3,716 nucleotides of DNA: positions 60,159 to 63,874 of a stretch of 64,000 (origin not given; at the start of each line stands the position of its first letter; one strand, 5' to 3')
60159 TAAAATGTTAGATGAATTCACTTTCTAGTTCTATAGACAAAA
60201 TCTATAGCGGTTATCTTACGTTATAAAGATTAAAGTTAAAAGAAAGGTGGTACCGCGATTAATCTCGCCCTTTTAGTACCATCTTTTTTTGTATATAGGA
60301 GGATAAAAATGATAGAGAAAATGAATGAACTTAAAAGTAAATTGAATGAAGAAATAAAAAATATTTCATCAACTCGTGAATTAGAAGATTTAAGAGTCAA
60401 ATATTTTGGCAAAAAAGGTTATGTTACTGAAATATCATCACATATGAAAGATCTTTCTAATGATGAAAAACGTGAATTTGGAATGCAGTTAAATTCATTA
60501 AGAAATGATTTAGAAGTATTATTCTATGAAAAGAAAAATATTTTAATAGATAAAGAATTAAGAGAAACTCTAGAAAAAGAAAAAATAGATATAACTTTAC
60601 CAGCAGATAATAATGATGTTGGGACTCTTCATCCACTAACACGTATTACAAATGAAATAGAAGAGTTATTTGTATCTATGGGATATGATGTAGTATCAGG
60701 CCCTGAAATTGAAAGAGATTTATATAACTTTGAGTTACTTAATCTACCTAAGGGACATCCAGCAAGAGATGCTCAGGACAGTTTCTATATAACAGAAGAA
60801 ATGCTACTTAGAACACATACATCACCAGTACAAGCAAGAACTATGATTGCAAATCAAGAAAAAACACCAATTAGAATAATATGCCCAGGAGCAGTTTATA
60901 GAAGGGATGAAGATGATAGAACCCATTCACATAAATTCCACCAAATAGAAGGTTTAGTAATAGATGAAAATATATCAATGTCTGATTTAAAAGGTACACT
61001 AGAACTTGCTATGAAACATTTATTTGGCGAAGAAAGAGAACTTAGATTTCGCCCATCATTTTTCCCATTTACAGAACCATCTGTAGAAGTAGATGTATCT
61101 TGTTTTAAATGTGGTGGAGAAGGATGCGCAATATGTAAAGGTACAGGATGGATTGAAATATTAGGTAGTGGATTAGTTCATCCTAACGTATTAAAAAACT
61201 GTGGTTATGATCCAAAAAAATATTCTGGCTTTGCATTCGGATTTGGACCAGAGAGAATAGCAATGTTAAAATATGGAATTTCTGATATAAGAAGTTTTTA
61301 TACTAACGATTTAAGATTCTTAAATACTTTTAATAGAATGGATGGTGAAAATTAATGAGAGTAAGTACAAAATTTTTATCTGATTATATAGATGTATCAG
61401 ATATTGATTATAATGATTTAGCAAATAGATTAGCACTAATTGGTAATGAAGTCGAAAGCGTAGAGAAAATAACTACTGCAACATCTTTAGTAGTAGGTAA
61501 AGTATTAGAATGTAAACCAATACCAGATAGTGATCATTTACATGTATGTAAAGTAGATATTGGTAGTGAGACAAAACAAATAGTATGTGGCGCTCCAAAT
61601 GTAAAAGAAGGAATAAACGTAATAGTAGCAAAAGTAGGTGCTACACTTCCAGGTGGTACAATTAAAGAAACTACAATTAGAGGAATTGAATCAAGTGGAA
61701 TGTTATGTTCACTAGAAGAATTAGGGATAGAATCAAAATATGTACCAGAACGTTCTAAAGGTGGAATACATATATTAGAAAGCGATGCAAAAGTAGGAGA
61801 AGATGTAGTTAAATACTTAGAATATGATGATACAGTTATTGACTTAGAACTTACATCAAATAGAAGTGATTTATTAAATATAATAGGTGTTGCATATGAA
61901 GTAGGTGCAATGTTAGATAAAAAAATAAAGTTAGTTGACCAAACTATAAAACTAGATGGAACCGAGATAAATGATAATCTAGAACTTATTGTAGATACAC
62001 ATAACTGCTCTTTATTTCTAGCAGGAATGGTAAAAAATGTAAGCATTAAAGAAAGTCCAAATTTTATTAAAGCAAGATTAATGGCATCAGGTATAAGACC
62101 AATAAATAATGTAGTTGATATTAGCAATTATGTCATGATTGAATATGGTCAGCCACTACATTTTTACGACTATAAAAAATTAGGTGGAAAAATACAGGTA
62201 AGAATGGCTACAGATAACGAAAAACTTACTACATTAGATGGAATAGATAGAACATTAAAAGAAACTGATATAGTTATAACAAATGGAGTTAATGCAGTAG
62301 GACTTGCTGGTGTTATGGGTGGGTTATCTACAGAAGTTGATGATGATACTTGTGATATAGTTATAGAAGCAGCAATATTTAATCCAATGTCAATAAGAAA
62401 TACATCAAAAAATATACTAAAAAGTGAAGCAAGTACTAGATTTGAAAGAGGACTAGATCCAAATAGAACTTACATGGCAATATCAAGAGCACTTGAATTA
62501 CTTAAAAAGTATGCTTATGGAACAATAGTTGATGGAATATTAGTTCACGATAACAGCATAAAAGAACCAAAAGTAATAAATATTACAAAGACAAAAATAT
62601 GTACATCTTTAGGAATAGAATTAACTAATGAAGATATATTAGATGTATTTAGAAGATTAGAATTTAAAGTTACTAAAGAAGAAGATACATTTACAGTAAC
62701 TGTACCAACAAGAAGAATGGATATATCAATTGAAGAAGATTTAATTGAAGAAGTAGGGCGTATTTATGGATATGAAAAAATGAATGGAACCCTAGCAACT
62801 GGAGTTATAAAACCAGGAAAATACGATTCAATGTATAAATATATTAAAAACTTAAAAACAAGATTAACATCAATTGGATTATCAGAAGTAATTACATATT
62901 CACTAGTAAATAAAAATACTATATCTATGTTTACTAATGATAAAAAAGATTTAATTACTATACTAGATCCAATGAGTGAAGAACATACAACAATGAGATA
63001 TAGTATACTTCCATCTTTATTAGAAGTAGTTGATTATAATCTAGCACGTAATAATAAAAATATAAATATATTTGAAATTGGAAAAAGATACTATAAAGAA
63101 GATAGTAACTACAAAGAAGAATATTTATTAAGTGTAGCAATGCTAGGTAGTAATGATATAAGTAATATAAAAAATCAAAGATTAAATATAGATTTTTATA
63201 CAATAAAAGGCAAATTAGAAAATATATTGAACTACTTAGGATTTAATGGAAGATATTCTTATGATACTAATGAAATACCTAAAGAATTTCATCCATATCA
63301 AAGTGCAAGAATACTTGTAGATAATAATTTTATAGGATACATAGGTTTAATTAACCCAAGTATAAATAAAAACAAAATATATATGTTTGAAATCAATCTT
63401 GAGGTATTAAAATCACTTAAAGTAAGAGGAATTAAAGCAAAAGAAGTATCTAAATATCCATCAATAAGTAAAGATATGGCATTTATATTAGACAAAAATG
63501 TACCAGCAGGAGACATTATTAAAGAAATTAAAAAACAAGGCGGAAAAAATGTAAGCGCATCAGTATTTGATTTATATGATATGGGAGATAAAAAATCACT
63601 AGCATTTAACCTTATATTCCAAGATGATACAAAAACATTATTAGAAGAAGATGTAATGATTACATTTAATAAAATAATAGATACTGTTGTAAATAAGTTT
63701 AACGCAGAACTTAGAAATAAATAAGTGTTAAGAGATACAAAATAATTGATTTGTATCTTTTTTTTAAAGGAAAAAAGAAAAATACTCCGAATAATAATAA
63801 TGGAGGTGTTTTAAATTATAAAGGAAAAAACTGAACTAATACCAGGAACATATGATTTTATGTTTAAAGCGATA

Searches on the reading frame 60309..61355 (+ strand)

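Call 42: search_protein_families(library=pfam, proteins=[window:60309-61355:+], max_evalue=0.001)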
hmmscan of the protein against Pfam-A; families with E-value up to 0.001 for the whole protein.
window:60309-61355:+ (348 aa): 2 families
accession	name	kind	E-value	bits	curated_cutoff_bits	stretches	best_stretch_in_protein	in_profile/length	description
PF01409.25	tRNA-synt_2d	-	2.8e-105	351.7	19.8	1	92-341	1-246/246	tRNA synthetases class II core domain (F)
PF02912.23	Phe_tRNA-synt_N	-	4.6e-18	65.4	22.3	1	21-87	2-68/69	Aminoacyl tRNA synthetase class II, N-terminal domain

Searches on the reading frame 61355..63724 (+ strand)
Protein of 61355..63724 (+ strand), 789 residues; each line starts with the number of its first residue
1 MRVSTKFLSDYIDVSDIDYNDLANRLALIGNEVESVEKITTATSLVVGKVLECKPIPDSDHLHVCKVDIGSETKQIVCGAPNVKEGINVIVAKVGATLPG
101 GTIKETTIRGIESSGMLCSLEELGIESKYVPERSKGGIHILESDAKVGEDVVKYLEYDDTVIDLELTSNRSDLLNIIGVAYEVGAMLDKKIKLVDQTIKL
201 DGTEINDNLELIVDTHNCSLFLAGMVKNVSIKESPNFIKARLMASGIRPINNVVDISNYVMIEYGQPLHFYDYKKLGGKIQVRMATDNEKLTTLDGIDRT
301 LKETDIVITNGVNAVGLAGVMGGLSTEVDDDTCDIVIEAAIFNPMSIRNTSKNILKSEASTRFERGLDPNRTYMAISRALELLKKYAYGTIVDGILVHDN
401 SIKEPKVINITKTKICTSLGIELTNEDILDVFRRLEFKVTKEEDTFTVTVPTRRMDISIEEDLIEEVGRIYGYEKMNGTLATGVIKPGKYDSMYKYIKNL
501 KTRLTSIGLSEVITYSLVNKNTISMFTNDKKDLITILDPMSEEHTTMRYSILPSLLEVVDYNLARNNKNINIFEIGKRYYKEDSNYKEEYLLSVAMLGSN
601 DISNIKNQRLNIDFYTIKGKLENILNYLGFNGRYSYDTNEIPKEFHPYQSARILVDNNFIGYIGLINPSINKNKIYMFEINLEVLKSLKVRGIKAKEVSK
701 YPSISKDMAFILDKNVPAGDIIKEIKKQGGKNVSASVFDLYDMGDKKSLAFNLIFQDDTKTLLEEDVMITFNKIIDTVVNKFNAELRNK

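Call 42: search_protein_families(library=pfam, proteins=[window:61355-63724:+], max_evalue=0.001)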
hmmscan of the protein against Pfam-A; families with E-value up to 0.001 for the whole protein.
window:61355-63724:+ (789 aa): 5 families
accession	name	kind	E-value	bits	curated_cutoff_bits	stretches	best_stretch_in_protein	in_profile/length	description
PF03483.22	B3_4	-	3.7e-62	209.4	29.3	1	218-387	2-173/174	B3/4 domain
PF17759.6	tRNA_synthFbeta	-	1.7e-51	175.2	22.4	1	479-682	4-214/214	Phenylalanyl tRNA synthetase beta chain CLM domain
PF01588.26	tRNA_bind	-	1.8e-22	79.7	27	1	45-136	1-82/96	Putative tRNA binding domain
PF03147.19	FDX-ACB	-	3.1e-22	79.3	31.1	1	699-787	1-94/94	Ferredoxin-fold anticodon binding domain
PF03484.21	B5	-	2.6e-21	76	28.6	1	408-473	1-67/67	tRNA synthetase B5 domain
